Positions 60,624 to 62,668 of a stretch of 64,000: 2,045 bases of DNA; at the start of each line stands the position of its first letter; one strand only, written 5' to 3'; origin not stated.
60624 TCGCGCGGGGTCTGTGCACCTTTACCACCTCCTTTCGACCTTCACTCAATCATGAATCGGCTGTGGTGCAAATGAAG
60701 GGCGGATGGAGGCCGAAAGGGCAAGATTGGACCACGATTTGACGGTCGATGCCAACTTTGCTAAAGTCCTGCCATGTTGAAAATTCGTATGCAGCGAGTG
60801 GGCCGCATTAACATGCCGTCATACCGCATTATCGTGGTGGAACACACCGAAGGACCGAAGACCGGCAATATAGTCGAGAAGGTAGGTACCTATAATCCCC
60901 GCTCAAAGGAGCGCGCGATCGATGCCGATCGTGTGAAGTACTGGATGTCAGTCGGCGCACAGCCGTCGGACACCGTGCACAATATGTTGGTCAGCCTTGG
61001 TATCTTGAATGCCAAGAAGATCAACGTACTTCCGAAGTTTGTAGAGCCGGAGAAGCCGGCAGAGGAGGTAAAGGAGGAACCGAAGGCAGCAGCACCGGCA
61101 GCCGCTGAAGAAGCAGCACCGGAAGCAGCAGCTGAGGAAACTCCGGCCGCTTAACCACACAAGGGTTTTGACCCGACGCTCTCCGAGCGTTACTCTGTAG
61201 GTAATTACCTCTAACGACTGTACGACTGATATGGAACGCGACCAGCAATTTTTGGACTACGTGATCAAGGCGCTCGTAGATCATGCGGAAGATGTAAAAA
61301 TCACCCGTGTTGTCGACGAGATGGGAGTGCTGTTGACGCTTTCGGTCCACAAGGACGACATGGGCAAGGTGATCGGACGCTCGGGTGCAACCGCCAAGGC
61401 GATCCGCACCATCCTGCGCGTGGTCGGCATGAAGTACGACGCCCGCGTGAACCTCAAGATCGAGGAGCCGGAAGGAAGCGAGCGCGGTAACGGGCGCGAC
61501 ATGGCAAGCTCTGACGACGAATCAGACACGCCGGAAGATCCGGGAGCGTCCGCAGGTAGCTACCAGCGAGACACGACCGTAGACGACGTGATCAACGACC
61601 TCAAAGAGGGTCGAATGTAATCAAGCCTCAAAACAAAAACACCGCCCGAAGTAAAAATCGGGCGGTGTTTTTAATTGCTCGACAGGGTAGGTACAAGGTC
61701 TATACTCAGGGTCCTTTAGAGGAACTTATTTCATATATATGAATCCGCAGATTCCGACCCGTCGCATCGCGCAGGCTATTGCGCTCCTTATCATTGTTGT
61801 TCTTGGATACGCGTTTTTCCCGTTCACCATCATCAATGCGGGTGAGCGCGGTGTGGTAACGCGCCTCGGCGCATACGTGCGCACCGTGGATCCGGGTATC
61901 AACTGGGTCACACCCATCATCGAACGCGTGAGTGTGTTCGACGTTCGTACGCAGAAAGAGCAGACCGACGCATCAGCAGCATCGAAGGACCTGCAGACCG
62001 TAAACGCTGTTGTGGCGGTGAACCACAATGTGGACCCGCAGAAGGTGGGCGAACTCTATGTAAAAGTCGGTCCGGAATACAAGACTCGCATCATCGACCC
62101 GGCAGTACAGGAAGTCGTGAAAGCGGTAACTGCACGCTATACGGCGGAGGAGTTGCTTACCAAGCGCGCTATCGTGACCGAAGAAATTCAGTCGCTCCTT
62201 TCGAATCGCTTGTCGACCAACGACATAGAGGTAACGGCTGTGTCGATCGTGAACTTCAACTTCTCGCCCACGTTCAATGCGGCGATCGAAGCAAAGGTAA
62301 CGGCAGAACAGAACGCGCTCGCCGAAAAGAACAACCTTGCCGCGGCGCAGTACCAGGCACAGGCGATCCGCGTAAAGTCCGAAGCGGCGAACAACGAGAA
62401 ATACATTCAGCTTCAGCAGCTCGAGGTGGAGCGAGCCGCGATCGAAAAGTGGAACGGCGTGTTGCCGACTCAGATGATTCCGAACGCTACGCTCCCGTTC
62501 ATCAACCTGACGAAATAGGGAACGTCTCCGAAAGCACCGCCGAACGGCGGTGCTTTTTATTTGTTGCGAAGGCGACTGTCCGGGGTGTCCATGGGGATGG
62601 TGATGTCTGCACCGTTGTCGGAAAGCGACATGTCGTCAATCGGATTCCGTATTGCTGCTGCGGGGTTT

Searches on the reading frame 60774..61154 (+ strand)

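Call 48: search_protein_families(library=pfam, proteins=[window:60774-61154:+], max_evalue=0.001)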
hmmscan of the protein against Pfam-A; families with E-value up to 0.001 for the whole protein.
window:60774-61154:+ (126 aa): 1 family
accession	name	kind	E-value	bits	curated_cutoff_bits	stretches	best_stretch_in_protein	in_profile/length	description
PF00886.24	Ribosomal_S16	-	3e-17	62.7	27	1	8-65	1-62/62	Ribosomal protein S16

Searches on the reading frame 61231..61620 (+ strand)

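Call 48: search_protein_families(library=pfam, proteins=[window:61231-61620:+], max_evalue=0.001)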
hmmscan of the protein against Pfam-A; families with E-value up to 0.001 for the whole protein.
window:61231-61620:+ (129 aa): 1 family
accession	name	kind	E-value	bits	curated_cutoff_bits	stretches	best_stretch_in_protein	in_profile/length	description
PF13083.13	KH_KhpA-B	-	1.9e-19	69.8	32.1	1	6-77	2-73/73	KhpA/KhpB, KH domain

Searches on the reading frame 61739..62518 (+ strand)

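Call 48: search_protein_families(library=pfam, proteins=[window:61739-62518:+], max_evalue=0.001)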
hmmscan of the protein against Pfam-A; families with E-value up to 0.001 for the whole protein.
window:61739-62518:+ (259 aa): 1 family
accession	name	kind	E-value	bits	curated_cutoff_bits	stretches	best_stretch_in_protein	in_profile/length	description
PF01145.31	Band_7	-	6.7e-35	121.1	23.6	1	31-208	2-173/176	SPFH domain / Band 7 family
